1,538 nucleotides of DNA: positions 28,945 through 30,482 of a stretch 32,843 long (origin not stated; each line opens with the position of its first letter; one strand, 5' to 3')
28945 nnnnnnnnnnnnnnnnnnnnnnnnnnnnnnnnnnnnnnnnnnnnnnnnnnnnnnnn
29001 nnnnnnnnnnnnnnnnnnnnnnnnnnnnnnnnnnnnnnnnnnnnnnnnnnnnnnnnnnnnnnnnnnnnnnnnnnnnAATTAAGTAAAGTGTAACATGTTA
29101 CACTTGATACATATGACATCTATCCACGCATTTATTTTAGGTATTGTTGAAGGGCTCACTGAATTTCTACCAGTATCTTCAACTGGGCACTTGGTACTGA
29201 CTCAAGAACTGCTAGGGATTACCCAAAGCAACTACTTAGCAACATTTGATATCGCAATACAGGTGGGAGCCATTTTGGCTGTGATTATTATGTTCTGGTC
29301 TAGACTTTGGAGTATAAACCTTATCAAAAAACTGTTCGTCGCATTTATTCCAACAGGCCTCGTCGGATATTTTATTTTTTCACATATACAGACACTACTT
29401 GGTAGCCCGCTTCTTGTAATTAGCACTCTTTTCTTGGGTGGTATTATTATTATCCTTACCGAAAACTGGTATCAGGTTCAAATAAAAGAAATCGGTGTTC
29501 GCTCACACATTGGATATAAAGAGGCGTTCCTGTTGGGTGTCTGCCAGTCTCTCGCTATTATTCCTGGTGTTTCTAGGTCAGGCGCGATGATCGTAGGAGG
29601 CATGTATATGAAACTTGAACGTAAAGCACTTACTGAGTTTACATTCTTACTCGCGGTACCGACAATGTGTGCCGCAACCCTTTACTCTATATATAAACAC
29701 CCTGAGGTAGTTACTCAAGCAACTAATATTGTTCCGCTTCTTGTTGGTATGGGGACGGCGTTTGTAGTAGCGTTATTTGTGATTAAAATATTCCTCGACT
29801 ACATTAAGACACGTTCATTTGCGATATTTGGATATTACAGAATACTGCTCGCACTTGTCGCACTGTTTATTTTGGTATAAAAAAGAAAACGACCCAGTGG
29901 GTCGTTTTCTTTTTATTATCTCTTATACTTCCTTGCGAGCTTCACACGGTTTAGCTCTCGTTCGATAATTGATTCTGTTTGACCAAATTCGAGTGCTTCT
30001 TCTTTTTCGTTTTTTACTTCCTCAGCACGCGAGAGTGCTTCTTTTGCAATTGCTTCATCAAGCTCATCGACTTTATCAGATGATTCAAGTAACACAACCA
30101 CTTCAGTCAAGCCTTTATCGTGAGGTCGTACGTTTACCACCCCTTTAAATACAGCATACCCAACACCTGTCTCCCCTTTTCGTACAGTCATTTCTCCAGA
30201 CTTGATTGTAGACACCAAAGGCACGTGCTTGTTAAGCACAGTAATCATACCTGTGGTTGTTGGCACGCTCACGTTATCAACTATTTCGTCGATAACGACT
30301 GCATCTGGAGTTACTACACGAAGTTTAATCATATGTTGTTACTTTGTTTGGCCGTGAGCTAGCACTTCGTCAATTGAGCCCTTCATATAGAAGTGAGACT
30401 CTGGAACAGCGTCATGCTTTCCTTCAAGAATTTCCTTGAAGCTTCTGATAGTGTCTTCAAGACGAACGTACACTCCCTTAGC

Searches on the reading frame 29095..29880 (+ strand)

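Call 35: search_protein_families(library=pfam, proteins=[window:29095-29880:+], max_evalue=0.001)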
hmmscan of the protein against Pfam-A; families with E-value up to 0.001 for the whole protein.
window:29095-29880:+ (261 aa): 1 family
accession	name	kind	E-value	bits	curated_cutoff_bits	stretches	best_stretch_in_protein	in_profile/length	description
PF02673.24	BacA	-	7.9e-72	242.5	33.4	1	12-255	1-257/257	Bacitracin resistance protein BacA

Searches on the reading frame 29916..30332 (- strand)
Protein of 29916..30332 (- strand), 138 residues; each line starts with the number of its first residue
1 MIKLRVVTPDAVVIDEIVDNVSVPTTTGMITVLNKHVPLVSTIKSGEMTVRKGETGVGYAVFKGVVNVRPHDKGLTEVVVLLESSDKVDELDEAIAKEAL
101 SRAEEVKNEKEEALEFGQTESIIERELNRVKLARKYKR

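Call 35: search_protein_families(library=pfam, proteins=[window:29916-30332:-], max_evalue=0.001)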
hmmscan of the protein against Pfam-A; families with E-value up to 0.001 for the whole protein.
window:29916-30332:- (138 aa): 1 family
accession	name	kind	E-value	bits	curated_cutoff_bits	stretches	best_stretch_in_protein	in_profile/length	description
PF02823.21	ATP-synt_DE_N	-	6.8e-16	58.5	27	1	2-71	1-71/80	ATP synthase, Delta/Epsilon chain, beta-sandwich domain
